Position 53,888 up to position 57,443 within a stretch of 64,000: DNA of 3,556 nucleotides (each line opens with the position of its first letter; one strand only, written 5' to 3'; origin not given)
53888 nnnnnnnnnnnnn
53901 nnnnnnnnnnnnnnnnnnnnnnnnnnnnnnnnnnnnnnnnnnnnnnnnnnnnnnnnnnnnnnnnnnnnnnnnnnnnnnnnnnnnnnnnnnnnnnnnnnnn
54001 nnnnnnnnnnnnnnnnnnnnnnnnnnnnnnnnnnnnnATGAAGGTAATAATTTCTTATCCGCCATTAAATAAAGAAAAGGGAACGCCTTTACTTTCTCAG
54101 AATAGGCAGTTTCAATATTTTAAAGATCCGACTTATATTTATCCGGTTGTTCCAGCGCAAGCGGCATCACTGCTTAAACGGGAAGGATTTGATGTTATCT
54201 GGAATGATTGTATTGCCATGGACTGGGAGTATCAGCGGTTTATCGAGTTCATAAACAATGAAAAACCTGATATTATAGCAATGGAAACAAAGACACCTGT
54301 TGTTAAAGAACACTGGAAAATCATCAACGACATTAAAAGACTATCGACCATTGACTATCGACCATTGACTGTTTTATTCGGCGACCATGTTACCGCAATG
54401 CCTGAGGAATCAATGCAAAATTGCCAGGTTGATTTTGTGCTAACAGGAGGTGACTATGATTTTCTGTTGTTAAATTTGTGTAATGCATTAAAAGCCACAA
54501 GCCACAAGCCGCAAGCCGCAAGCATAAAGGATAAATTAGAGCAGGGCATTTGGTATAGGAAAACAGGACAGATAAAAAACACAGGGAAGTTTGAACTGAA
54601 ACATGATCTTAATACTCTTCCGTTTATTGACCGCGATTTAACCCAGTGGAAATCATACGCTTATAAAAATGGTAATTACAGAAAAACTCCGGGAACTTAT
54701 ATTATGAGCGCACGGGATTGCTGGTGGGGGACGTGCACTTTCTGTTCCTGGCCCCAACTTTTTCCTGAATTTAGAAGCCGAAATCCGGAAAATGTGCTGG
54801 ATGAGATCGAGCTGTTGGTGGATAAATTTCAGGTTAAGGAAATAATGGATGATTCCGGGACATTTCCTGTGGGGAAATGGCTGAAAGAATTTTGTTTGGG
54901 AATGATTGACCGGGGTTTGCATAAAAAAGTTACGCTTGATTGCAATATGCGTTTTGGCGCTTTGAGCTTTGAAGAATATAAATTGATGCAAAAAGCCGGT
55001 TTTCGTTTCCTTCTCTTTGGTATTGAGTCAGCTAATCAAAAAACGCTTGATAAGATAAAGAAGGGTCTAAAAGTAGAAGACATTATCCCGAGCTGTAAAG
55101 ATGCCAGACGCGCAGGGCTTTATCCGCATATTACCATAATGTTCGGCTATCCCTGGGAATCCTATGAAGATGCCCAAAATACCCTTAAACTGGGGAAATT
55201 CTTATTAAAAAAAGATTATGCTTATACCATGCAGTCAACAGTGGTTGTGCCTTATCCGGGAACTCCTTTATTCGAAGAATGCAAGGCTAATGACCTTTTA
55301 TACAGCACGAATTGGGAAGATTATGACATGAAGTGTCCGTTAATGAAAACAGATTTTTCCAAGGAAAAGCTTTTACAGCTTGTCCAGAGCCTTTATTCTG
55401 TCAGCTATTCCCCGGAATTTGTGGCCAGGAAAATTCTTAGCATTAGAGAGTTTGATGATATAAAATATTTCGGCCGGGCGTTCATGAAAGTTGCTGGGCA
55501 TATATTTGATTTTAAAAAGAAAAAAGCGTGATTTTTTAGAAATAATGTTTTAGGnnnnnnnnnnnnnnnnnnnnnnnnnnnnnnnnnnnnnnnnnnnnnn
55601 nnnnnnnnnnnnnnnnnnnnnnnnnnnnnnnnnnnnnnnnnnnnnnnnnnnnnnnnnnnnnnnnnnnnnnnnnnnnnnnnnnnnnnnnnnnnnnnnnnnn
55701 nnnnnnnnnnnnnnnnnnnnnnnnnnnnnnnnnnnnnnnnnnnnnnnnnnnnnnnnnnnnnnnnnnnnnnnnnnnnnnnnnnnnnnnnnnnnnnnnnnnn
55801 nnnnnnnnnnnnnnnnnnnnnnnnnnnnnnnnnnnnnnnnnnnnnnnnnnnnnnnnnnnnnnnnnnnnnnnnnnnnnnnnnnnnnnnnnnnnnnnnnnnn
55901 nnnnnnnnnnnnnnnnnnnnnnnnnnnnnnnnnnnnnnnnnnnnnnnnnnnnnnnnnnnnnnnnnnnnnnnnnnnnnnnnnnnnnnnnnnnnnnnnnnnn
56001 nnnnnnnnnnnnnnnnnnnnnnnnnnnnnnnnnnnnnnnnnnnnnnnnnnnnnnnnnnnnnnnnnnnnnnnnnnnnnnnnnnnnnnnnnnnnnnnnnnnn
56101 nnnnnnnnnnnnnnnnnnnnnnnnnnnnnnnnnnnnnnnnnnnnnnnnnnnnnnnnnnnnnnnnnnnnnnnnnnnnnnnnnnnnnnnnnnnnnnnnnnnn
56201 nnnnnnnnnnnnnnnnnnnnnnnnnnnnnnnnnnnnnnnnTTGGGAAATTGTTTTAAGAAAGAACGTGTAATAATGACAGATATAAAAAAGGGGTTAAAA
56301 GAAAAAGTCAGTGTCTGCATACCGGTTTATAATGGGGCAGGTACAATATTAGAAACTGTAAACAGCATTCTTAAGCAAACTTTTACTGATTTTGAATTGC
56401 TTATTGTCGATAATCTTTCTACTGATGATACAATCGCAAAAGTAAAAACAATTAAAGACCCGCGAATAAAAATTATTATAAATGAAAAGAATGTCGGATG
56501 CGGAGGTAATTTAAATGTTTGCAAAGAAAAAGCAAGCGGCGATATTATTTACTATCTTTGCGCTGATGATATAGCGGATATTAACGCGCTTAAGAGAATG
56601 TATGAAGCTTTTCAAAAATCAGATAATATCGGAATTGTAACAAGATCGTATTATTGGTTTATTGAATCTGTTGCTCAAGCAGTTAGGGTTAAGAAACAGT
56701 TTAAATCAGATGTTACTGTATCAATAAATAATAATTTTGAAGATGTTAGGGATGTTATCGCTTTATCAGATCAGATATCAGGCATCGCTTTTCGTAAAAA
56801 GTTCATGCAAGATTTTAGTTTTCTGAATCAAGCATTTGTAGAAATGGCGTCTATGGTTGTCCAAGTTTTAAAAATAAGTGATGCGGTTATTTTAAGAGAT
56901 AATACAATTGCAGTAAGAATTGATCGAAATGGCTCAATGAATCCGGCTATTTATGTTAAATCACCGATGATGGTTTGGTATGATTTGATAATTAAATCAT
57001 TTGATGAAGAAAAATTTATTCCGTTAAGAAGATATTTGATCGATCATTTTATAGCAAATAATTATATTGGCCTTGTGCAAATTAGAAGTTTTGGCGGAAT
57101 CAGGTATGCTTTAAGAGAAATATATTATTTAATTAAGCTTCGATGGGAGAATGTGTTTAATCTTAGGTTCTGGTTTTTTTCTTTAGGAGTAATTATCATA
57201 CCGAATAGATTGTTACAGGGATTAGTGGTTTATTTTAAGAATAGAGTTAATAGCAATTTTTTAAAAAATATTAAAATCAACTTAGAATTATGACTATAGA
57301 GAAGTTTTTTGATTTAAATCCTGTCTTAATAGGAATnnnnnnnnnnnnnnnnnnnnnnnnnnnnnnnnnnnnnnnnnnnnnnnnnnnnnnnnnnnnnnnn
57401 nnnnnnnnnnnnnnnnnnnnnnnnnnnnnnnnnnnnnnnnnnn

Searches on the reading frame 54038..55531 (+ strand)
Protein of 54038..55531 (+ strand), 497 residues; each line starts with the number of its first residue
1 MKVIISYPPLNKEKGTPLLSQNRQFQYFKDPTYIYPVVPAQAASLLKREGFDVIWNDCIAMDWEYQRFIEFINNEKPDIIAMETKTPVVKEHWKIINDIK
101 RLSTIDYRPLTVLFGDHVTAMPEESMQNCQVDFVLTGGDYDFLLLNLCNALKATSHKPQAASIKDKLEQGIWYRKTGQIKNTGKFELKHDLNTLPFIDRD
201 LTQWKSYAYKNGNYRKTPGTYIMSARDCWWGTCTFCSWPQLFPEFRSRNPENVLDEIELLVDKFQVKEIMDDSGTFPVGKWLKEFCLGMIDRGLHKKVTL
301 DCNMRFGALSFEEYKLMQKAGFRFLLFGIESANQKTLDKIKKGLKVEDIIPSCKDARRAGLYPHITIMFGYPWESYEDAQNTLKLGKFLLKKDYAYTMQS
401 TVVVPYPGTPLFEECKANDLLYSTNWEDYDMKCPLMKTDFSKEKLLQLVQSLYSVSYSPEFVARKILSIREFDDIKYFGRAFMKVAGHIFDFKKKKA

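Call 48: search_protein_families(library=pfam, proteins=[window:54038-55531:+], max_evalue=0.000001)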
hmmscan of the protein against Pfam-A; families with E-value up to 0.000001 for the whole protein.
window:54038-55531:+ (497 aa): 2 families
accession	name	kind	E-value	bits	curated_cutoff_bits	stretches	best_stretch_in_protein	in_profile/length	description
PF04055.27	Radical_SAM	-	5.3e-17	62.9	29.5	1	226-385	5-165/166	Radical SAM superfamily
PF02310.24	B12-binding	-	8.9e-07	29.2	32.1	0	42-136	20-110/121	B12 binding domain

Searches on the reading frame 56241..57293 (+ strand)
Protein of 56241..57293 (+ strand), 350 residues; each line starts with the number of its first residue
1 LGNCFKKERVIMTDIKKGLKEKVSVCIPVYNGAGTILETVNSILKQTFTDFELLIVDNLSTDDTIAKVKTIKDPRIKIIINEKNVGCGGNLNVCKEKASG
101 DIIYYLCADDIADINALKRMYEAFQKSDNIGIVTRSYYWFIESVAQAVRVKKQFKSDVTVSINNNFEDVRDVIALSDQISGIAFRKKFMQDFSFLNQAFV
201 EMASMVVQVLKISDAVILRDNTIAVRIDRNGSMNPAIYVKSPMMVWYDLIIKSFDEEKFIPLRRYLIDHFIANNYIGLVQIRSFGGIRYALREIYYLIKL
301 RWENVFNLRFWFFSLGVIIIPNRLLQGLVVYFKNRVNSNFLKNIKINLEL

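Call 48: search_protein_families(library=pfam, proteins=[window:56241-57293:+], max_evalue=0.000001)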
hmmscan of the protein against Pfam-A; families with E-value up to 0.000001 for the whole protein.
window:56241-57293:+ (350 aa): 3 families
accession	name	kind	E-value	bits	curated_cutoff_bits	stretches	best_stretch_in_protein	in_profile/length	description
PF00535.33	Glycos_transf_2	-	2.3e-27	96.4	23.3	1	24-145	1-124/168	Glycosyl transferase family 2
PF10111.15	Glyco_tranf_2_2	-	5.5e-11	42.9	27.3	1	24-135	1-122/276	Glycosyltransferase like family 2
PF13641.12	Glyco_tranf_2_3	-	7e-09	36.5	27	1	23-140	3-126/230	Glycosyltransferase like family 2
